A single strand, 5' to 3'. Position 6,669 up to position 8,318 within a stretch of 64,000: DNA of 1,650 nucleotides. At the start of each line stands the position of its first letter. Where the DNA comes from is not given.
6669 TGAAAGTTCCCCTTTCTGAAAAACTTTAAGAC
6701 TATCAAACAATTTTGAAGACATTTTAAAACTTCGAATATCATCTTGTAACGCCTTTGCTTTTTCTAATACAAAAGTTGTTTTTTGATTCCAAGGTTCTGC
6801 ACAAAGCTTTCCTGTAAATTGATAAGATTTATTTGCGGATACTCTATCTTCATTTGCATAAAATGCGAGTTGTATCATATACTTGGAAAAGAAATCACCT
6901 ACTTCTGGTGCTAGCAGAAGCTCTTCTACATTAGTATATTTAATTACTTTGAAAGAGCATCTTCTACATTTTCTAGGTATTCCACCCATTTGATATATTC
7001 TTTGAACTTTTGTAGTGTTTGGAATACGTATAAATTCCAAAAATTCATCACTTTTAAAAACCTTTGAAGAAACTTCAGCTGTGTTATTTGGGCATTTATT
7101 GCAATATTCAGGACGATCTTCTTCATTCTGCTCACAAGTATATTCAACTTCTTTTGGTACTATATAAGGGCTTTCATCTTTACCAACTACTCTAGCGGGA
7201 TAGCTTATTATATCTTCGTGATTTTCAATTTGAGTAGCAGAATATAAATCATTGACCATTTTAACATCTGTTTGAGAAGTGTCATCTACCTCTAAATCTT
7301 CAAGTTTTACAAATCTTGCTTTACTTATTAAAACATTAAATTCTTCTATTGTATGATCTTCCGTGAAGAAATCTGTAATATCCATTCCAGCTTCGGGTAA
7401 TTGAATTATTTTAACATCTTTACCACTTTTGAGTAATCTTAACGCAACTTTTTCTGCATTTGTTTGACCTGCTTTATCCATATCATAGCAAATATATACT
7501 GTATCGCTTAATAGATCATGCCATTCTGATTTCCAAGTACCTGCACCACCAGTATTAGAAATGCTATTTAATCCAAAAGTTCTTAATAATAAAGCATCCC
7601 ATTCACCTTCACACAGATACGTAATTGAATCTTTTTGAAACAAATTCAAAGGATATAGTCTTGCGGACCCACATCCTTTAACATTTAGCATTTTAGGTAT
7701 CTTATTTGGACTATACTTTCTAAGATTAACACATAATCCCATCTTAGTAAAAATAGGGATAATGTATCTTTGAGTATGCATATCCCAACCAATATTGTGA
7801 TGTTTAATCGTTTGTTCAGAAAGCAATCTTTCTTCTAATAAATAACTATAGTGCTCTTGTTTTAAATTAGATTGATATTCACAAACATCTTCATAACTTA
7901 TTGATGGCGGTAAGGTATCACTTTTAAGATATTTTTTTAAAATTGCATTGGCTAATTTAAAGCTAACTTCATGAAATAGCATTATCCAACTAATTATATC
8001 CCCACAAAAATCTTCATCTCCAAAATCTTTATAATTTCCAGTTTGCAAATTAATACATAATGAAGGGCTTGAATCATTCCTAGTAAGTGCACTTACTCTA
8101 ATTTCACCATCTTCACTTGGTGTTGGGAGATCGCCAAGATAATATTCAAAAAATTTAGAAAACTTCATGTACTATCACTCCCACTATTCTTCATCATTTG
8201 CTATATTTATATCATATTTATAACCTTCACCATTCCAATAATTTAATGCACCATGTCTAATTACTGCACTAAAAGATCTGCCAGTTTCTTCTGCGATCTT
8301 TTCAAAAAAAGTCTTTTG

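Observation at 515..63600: Strand-biased word (pyrimidine tract + TAGCGG + WA) present 43 times, about every 2 kb, in genes and spacers alike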

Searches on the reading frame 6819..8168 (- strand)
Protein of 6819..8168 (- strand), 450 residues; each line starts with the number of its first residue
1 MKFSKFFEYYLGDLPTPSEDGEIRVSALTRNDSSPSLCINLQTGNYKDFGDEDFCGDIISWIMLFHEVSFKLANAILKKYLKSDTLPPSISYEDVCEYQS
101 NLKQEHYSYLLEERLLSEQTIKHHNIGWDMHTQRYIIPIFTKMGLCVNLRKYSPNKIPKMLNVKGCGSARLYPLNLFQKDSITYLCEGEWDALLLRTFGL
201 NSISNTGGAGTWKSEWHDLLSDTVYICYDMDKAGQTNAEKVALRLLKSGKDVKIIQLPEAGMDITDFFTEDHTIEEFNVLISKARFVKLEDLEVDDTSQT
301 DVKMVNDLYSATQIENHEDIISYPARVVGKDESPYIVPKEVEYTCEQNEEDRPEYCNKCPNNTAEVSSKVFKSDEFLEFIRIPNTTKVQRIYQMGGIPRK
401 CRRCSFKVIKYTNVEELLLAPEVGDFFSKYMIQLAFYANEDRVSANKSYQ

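Call 72: search_solved_structures(query=window:6819-8168:-, max_evalue=1)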
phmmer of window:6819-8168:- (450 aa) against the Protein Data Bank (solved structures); distinct sequences matched with E-value up to 1: 4.
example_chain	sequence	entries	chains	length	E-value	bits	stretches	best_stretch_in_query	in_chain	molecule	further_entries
2au3_A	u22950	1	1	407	8.9e-08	34.5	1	107-282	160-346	DNA primase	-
4e2k_A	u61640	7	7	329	0.008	18.1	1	180-268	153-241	DNA primase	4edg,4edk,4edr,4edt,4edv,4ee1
5guj_A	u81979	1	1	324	0.1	14.5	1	222-269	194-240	DNA primase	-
6xnu_A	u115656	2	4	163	0.83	11.5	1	280-314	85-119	CBS domain-containing protein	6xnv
